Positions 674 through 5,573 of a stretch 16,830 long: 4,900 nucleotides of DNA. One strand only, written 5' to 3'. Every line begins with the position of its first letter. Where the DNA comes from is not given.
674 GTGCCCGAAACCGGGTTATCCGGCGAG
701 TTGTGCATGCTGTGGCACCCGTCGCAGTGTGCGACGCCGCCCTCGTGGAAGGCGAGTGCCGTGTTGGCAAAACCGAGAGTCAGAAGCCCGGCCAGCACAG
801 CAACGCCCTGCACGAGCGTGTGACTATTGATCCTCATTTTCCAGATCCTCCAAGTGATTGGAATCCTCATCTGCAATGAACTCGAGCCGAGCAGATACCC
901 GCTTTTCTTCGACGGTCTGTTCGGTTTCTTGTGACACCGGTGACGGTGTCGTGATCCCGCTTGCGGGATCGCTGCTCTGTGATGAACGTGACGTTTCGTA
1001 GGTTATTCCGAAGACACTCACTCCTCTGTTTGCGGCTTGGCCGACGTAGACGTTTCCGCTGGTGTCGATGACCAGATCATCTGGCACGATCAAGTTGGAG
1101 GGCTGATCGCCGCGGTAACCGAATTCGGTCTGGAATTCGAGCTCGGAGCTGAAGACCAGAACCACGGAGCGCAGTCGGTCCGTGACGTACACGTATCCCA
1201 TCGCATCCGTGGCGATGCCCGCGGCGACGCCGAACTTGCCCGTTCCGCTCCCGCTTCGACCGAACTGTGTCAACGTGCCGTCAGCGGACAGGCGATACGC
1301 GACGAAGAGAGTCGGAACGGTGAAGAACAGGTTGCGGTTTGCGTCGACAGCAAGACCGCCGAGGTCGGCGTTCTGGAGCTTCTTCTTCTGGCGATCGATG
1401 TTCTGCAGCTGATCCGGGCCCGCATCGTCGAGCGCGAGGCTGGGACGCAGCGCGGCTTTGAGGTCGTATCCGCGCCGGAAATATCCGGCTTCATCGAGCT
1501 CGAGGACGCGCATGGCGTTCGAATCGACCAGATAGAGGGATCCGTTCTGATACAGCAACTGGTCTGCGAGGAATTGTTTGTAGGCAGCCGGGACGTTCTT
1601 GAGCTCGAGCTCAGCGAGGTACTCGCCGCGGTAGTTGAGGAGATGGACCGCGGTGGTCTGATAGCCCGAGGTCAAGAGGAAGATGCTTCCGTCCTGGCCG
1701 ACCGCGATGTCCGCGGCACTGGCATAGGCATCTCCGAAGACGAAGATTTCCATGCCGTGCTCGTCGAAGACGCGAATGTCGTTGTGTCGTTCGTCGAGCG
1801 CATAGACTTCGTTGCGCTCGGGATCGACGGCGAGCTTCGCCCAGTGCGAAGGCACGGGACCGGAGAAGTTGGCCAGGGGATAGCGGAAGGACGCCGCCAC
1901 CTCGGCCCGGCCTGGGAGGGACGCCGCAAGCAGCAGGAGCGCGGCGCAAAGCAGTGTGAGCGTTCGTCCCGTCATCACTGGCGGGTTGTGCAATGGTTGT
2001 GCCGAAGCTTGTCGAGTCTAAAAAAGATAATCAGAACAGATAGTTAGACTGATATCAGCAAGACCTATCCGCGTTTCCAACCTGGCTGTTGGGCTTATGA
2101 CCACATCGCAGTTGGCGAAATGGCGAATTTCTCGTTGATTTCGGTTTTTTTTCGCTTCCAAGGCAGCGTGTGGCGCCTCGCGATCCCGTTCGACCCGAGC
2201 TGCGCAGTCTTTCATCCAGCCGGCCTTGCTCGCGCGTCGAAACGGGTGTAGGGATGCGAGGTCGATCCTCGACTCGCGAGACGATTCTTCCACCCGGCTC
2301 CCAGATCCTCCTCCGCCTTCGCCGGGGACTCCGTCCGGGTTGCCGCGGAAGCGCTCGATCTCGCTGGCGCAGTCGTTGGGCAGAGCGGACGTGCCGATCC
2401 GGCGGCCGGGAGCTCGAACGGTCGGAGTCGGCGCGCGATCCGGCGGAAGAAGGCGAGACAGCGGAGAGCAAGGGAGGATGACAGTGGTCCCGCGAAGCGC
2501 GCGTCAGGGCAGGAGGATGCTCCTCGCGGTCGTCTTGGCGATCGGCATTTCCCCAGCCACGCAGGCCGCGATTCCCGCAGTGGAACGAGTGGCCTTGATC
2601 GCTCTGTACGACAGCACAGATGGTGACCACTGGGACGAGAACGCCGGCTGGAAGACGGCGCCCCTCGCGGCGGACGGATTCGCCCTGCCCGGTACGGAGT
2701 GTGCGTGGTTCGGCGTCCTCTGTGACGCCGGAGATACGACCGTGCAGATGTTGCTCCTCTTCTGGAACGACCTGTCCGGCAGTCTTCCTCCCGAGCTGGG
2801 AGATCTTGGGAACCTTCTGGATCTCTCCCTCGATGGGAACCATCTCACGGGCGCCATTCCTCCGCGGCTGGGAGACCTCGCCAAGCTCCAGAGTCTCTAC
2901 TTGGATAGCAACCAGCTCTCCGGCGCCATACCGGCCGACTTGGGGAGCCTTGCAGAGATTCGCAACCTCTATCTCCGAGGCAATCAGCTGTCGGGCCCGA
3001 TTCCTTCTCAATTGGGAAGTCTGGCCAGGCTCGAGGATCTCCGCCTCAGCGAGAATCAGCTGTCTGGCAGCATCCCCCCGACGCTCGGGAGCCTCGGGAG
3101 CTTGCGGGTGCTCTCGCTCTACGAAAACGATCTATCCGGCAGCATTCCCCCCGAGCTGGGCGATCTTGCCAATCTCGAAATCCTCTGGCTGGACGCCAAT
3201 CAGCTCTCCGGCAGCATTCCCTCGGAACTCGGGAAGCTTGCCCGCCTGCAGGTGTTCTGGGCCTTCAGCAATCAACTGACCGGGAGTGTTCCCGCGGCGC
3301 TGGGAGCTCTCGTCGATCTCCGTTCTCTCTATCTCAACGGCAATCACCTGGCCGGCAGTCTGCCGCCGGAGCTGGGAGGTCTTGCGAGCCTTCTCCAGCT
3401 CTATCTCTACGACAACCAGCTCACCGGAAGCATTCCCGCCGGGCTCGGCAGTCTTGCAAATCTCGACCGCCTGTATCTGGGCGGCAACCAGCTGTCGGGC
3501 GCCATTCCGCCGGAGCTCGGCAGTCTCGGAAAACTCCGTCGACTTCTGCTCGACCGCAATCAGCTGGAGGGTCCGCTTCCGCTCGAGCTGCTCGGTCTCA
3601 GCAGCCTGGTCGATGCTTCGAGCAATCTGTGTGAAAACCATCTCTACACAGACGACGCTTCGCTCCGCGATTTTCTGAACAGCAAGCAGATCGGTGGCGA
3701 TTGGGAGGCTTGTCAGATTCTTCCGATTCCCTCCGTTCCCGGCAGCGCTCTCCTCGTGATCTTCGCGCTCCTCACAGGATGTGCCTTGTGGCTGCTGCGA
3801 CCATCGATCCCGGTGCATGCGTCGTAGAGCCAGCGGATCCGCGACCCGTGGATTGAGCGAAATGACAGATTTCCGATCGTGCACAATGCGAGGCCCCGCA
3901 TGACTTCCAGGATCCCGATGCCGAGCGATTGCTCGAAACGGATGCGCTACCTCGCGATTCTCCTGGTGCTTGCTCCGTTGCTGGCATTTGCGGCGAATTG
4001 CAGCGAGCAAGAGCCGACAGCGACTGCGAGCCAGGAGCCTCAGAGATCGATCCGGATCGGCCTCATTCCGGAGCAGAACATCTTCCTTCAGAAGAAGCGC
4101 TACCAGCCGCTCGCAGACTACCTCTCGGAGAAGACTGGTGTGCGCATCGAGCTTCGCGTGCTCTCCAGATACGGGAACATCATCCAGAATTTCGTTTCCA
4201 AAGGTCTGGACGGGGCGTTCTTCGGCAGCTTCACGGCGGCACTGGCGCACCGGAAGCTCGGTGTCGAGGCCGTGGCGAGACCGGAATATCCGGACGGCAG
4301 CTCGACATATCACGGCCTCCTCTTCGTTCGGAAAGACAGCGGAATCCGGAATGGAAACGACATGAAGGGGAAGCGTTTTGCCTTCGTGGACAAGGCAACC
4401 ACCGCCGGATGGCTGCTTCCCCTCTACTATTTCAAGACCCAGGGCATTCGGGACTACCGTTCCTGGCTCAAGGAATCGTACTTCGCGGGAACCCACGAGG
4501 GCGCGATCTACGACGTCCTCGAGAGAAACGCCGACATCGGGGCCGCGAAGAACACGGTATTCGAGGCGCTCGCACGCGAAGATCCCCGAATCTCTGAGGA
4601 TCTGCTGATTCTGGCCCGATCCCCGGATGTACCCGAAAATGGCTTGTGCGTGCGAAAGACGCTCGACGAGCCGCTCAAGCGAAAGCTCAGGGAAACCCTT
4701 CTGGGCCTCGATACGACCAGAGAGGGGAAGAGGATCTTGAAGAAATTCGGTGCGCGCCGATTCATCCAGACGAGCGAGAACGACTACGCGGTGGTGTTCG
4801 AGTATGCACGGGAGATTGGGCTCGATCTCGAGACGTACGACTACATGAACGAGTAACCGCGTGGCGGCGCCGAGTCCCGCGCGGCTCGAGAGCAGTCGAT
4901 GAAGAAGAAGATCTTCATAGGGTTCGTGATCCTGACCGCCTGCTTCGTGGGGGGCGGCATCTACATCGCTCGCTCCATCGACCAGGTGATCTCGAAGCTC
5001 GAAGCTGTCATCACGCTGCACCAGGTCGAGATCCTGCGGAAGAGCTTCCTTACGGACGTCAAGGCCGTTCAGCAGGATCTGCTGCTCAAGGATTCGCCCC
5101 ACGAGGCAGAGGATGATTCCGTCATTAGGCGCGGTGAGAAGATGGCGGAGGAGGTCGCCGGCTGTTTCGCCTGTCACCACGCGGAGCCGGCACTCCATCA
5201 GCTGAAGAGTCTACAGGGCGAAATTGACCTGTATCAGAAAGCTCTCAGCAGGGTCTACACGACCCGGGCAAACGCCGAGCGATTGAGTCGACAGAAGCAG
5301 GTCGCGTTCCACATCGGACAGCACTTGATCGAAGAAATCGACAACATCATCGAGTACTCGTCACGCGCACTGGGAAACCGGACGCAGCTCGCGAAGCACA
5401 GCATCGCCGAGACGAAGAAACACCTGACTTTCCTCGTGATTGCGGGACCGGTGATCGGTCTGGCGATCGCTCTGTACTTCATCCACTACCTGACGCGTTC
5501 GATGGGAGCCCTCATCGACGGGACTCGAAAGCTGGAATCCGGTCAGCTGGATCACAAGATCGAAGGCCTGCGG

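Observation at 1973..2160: Candidate sigma-54 promoter, AT-rich bend and dyad upstream of the NHL/multiheme-cytochrome operon, a likely target of the neighbouring NtrC-type regulator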

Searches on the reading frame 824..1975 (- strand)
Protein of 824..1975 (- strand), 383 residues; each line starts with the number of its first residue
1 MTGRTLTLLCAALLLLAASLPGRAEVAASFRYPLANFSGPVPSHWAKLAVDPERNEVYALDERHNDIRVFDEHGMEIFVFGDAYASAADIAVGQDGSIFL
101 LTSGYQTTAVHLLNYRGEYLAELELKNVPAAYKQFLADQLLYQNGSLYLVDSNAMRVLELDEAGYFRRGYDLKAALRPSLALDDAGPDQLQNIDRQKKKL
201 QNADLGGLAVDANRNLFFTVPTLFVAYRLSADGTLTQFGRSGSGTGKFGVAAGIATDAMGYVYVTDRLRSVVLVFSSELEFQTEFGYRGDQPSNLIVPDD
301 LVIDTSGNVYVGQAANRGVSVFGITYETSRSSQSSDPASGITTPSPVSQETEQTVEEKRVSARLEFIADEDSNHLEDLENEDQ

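Call 6: search_protein_families(library=pfam, proteins=[window:824-1975:-])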
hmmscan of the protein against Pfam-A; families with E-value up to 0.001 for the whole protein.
window:824-1975:- (383 aa): 3 families
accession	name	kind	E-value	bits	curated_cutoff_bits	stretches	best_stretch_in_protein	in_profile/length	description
PF01436.27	NHL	-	1.1e-06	28.8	20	0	250-267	3-20/28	NHL repeat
PF06739.17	SBBP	-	2.5e-05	24.5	20.5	0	291-312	8-29/38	Beta-propeller repeat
PF17170.10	DUF5128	-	0.00022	21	22.9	0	261-325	55-121/321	6-bladed beta-propeller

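Call 10: find_homologous_proteins(query=window:824-1975:-)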
Query window:824-1975:- (383 aa): 232 proteins with E <= 0.001 among 8000 candidates; the best 120 are listed.
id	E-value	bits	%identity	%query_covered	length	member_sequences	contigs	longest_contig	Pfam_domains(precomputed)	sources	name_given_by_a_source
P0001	9.9e-249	842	100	100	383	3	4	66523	PF01436.28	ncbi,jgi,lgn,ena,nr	ncbi:MAG: hypothetical protein OEM49_01790 [Myxococcales bacterium]|nr:hypothetical protein [Myxococ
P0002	1.7e-140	486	61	98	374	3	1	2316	PF01436.28,PF06739.18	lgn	-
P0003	2.4e-138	479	63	90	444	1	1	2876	PF06739.18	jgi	-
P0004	1.4e-136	473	59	97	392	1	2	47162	PF06739.18,PF08450.19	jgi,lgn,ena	-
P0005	3.5e-136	472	58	96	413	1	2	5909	PF06739.18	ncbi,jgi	jgi:DNA-binding beta-propeller fold protein YncE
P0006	9.4e-136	471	54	95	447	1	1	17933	-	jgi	jgi:hypothetical protein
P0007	1.2e-135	470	60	95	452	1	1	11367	PF06739.18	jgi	jgi:DNA-binding beta-propeller fold protein YncE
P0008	1.8e-135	470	64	86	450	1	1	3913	PF06739.18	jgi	jgi:DNA-binding beta-propeller fold protein YncE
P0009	1.1e-134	467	60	96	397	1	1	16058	PF06739.18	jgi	-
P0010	1.3e-134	467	60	95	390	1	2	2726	PF06739.18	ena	-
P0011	2.1e-134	466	59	96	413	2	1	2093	PF06739.18,PF08450.19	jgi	-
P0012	2.3e-134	466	59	98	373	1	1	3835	PF01436.28,PF06739.18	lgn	-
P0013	5.3e-134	465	64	85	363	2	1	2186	PF06739.18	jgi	jgi:DNA-binding beta-propeller fold protein YncE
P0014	6.4e-134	465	59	94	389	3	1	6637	PF06739.18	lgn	-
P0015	6.9e-134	464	59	96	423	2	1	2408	PF06739.18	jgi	jgi:hypothetical protein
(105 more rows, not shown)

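Call 11: find_encoding_contigs(protein=window:827-1975:-, flank=10000)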
Protein window:827-1975:- (383 aa): 7 contigs read that carry it; 6 places shown.
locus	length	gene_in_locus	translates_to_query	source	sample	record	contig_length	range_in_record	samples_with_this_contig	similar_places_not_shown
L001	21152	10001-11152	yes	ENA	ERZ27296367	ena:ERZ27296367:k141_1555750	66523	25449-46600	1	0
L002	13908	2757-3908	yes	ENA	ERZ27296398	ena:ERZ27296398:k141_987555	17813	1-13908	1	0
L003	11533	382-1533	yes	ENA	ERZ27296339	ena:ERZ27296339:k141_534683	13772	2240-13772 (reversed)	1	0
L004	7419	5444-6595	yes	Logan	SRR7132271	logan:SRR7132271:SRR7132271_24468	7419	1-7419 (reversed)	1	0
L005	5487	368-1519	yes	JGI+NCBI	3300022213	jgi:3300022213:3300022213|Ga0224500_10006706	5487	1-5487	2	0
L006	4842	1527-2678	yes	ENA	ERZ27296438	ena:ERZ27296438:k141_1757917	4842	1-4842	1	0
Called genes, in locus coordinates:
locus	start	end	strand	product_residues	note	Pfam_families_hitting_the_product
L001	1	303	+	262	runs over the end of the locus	PF07238:PilZ (weak)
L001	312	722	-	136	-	-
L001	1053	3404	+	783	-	PF00486:Trans_reg_C, PF13428:TPR_14 (faint), PF13424:TPR_12 (faint), PF07719:TPR_2 (faint), PF14559:TPR_19 (faint), PF00515:TPR_1 (faint), PF13181:TPR_8 (faint), PF13414:TPR_11 (faint), +3 more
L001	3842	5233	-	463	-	PF00072:Response_reg, PF00158:Sigma54_activat, PF14532:Sigma54_activ_2, PF00004:AAA (weak), PF07728:AAA_5, PF25601:AAA_lid_14, PF02954:HTH_8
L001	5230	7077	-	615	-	PF00672:HAMP, PF00989:PAS (weak), PF13188:PAS_8, PF13426:PAS_9, PF00512:HisKA, PF02518:HATPase_c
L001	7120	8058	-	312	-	PF12974:Phosphonate-bd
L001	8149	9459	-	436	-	-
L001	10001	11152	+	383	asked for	PF01436:NHL (faint)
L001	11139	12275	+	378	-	PF09699:Paired_CXXCH_1 (faint)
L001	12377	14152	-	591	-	PF00675:Peptidase_M16, PF05193:Peptidase_M16_C, PF07719:TPR_2 (faint), PF00515:TPR_1 (faint)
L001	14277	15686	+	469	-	PF25174:Beta-prop_THOC3 (faint), PF21783:YNCE (faint)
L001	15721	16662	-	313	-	PF24684:Vgb_lyase (weak), PF25021:TEN_NHL (faint), PF17170:DUF5128 (faint), PF01436:NHL (weak)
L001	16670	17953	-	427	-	PF14522:Cytochrome_C7 (faint), PF22678:Cytochrom_c_NrfB-like (faint), PF02085:Cytochrom_CIII (faint), PF14537:Cytochrom_c3_2 (faint), PF09699:Paired_CXXCH_1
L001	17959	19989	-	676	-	-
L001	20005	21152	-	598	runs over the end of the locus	PF13145:Rotamase_2 (weak), PF00639:Rotamase (weak), PF13145:Rotamase_2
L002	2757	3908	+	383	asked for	PF01436:NHL (faint)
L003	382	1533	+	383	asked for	PF01436:NHL (faint)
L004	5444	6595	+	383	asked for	PF01436:NHL (faint)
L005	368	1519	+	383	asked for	PF01436:NHL (faint)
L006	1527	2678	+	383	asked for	PF01436:NHL (faint)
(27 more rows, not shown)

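Call 13: find_related_loci(query=A1, collection=genome_contigs, flank=8000)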
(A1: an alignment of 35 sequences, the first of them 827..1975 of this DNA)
Query A1 (383 aa) in genome_contigs; peptide patterns used: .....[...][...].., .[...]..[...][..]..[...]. (x = any residue, [..] = any of these).
600 stretches matched a pattern (row limit reached: there are more); 281 encode a relative of the query (tblastn E <= 1e-3); the best 80 are kept; 80 distinct loci.
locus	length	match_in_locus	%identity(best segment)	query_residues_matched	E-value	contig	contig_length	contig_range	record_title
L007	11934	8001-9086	59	1-370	5e-135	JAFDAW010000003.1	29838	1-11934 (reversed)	MAG: Deltaproteobacteria bacterium isolate AB_69_Bin_122 AB_69_Bin_122_scaffold_1632, whole genome shotgun sequence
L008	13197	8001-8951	43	6-329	2e-84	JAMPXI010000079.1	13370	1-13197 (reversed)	MAG: Desulfuromonadales bacterium isolate R2F_R2FSRR_metabat.27 R2F_C2572, whole genome shotgun sequence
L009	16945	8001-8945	44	24-351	1e-81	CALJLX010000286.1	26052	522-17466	MAG TPA_asm: uncultured Desulfuromonas sp. isolate SRR6007446_bin.72_CONCOCT_v1.1_MAG genome assembly, contig: ERZ724100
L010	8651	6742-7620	48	34-325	1e-73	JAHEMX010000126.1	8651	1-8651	MAG: Desulfobulbaceae bacterium isolate Ww85 NODE_20640_length_8651_cov_2.291911, whole genome shotgun sequence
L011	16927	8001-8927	37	6-325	3e-72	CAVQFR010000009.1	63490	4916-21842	MAG: uncultured delta proteobacterium isolate MFD05942.bin.3.282 genome assembly, contig: contig_15490, whole genome sho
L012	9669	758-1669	39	10-325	3e-71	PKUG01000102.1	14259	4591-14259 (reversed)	MAG: Desulfuromonas sp. isolate BM522 sc_2530, whole genome shotgun sequence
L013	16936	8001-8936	38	6-327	8e-70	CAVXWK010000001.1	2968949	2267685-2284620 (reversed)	MAG: uncultured delta proteobacterium isolate MFD04492.bin.2.7 genome assembly, contig: contig_16283, whole genome shotg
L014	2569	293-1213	37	4-326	2e-69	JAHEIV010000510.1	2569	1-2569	MAG: Deltaproteobacteria bacterium isolate Ww512 NODE_236878_length_2569_cov_2.714461, whole genome shotgun sequence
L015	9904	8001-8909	37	9-326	1e-67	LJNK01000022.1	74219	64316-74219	MAG: Deltaproteobacteria bacterium SG8_13 WOR_8-12_385, whole genome shotgun sequence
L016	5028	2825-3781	37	4-327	1e-53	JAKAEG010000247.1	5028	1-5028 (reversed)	MAG: Nitrospirae bacterium isolate WY1.bin133 NODE_30106_length_5028_cov_1.336870, whole genome shotgun sequence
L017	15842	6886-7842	36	6-346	2e-46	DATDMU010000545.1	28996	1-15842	MAG TPA_asm: Myxococcales bacterium isolate SMAG_U419 k141_1119967, whole genome shotgun sequence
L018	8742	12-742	40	67-327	7e-42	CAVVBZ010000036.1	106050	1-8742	MAG: uncultured Actinomycetes bacterium isolate MFD02809.bin.3.174 genome assembly, contig: contig_93062, whole genome s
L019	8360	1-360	48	222-341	2e-25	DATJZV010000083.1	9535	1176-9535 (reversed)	MAG TPA_asm: Nitrospirota bacterium isolate SMAG_U15187 k141_110407, whole genome shotgun sequence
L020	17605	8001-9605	26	55-322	2e-18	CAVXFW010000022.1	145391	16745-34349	MAG: uncultured Methanomicrobiaceae archaeon isolate MFD02416.bin.2.146 genome assembly, contig: contig_93608, whole gen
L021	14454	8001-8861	31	16-322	2e-18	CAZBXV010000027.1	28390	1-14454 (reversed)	MAG TPA_asm: uncultured Acidimicrobiia bacterium isolate SRP214966_co1_475 genome assembly, contig: NODE_2358_length_283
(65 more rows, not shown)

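Call 14: find_related_loci(query=A1, collection=metagenome_contigs, flank=8000)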
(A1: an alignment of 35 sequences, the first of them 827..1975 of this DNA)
Query A1 (383 aa) in metagenome_contigs; peptide patterns used: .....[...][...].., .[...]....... (x = any residue, [..] = any of these).
302 stretches matched a pattern; 157 encode a relative of the query (tblastn E <= 1e-3); the best 80 are kept; 80 distinct loci.
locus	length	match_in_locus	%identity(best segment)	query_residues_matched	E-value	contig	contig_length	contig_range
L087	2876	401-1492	60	1-364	8e-151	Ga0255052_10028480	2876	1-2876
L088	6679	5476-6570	59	1-373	2e-143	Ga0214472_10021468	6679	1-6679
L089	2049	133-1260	57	2-377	3e-149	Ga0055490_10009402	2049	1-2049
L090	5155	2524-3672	57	1-383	1e-139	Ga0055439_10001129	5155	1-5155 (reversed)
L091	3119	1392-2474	58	1-369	3e-144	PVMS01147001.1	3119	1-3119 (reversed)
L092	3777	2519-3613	57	1-373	7e-142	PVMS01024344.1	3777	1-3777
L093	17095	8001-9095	57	1-373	5e-138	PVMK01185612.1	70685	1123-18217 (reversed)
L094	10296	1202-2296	57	1-373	1e-137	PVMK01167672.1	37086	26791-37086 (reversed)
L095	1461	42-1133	59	1-372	6e-147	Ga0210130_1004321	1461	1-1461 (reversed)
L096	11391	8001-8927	61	21-329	2e-132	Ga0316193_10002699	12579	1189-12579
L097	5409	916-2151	51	1-383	1e-132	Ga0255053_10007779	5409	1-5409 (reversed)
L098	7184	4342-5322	61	1-327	3e-132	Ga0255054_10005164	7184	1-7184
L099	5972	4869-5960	57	1-370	5e-132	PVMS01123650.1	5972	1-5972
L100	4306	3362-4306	62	1-316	6e-130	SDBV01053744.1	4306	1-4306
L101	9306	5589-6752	53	3-369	3e-126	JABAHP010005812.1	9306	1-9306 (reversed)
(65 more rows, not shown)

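Call 45: search_protein_families(library=ncbifam, proteins=[window:827-1975:-, L001:11139-12275:+], max_evalue=0.00001)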
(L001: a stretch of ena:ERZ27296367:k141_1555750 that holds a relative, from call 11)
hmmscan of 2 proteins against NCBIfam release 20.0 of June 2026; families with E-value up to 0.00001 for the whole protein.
window:827-1975:- (383 aa): 1 family
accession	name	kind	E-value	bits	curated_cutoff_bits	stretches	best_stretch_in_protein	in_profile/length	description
NF035926.1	scyF_NHL_VPEP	equivalog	1.7e-15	57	350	1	206-323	155-274/376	scytonemin biosynthesis PEP-CTERM protein ScyF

L001:11139-12275:+ (378 aa): 2 families
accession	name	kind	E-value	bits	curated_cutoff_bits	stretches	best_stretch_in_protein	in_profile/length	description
TIGR01905.1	paired_CXXCH_1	subfamily_domain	5.3e-08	32.6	25.2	0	308-327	8-27/41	doubled CXXCH domain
TIGR03508.1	decahem_SO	subfamily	9.1e-06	25.3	192.2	0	31-90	185-235/258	DmsE family decaheme c-type cytochrome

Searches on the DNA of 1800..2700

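Call 41: search_rna_families(source=window, start=1800, end=2700, threshold=evalue, max_evalue=1)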
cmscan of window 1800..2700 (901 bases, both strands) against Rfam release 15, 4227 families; matches with E-value up to 1: 2.
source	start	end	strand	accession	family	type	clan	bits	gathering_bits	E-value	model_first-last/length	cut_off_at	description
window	1897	1984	-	RF00283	SCARNA18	Gene; snRNA; snoRNA; scaRNA;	-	19.5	40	0.17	1-83/83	no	small Cajal body-specific RNA 18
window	2452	2498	+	RF01129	sR44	Gene; snRNA; snoRNA; CD-box;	-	14.3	45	0.87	1-55/55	no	Small nucleolar RNA sR44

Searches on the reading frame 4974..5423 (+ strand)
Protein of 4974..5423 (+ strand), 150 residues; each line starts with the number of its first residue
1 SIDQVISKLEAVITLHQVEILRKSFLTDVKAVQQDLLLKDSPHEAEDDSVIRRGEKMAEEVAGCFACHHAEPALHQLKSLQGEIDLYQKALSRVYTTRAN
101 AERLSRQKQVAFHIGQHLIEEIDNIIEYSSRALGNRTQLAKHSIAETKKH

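Call 56: search_solved_structures(query=window:4974-5423:+, max_evalue=10)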
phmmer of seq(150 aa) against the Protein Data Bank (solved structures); distinct sequences matched with E-value up to 10: 3.
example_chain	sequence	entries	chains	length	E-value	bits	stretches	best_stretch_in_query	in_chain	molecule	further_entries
7n6g_3J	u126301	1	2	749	0.1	16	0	84-125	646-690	FAP360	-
8hdd_B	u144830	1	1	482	0.12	15.8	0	44-96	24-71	Glucose dehydrogenase beta subunit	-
4qo5_A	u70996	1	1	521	0.27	14.6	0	41-93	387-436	Hypothetical multiheme protein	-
